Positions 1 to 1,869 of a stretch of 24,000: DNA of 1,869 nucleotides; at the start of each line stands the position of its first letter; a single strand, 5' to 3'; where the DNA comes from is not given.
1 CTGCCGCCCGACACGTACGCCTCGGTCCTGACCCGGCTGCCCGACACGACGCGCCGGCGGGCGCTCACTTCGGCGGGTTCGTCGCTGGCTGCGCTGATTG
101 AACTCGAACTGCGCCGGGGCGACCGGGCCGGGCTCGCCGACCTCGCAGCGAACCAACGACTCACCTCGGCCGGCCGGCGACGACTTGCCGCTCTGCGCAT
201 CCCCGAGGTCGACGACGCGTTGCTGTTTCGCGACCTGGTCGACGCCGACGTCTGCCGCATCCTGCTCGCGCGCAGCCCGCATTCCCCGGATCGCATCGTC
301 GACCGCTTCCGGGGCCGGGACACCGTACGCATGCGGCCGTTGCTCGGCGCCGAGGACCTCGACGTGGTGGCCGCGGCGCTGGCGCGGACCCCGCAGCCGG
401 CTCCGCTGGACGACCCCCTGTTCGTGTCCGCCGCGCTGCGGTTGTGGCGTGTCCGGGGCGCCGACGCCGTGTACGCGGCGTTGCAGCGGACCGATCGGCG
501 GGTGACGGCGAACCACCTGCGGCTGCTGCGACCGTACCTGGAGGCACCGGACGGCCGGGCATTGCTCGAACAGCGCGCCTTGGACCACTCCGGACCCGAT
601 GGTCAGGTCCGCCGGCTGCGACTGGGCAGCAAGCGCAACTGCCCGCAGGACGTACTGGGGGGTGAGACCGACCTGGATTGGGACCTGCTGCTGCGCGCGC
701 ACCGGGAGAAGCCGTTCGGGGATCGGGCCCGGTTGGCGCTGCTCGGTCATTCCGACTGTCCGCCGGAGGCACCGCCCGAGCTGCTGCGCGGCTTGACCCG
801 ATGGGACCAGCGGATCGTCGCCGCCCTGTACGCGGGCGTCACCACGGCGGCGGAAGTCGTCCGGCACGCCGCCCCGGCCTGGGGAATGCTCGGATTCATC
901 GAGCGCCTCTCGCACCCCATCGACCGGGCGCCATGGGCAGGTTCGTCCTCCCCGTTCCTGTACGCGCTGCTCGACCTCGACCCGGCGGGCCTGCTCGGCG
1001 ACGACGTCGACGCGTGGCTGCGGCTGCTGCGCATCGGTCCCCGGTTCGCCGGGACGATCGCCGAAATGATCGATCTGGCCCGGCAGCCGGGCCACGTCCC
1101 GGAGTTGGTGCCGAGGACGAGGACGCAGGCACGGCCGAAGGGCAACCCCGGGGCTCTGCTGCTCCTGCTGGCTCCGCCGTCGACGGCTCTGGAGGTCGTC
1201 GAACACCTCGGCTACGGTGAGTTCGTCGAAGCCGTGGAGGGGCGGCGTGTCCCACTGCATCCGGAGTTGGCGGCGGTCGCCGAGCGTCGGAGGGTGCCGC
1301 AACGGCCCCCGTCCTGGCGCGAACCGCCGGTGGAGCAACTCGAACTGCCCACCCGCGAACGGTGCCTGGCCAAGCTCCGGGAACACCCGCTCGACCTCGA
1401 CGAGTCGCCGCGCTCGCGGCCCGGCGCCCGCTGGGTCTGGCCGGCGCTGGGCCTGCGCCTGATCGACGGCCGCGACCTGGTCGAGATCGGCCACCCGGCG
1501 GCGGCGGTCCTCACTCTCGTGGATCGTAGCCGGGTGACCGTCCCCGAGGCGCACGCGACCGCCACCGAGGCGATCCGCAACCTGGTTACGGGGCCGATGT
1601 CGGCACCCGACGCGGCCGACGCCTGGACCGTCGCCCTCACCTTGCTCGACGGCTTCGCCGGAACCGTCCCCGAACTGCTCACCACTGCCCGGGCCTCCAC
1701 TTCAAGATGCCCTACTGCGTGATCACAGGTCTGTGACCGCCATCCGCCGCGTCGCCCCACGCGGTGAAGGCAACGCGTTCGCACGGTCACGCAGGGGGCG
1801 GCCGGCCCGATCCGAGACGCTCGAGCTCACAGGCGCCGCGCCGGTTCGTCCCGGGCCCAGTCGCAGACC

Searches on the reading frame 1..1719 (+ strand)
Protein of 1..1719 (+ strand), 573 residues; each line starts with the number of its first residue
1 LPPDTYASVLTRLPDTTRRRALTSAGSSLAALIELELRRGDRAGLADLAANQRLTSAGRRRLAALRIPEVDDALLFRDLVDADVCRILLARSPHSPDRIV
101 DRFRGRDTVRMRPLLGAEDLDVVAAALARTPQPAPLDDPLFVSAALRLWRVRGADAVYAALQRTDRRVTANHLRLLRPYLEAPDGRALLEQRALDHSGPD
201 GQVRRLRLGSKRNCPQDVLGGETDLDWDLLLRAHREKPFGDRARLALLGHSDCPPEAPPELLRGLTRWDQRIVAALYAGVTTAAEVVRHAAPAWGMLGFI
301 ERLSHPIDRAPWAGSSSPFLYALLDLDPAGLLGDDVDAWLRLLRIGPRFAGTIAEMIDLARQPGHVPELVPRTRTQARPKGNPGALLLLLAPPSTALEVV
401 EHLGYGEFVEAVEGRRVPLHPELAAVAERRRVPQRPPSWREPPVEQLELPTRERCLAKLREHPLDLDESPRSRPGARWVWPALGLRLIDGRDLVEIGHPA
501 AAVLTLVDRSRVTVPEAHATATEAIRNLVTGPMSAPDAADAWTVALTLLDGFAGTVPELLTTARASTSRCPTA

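Call 61: search_protein_families(library=pfam, proteins=[window:1-1719:+], max_evalue=0.001)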
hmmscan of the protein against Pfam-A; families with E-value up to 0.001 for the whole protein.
window:1-1719:+ (573 aa): 0 families
